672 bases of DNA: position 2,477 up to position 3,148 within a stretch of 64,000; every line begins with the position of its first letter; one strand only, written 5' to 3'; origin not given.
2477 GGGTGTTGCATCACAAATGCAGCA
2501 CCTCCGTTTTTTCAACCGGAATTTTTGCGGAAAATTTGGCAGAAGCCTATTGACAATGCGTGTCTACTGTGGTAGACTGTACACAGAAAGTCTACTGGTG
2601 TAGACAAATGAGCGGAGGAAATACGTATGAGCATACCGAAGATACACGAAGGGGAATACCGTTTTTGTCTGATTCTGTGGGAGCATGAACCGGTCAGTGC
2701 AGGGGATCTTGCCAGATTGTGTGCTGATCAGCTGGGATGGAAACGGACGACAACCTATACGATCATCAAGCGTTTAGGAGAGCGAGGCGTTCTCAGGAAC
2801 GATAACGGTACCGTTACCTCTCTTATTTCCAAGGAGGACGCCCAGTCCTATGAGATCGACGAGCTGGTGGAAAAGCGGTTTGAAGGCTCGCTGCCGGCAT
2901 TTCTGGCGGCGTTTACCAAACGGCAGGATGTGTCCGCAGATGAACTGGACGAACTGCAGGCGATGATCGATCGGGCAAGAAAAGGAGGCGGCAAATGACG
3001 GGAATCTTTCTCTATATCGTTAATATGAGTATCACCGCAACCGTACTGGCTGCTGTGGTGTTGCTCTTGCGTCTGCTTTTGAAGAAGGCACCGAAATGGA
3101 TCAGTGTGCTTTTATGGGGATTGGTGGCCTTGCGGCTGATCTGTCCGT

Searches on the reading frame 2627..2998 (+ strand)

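Call 24: search_protein_families(library=pfam, proteins=[window:2627-2998:+])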
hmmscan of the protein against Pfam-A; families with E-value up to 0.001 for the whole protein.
window:2627-2998:+ (123 aa): 1 family
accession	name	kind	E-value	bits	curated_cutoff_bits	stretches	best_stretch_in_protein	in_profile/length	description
PF03965.22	Penicillinase_R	-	3.6e-20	72.9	22.6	1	13-115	8-114/115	Penicillinase repressor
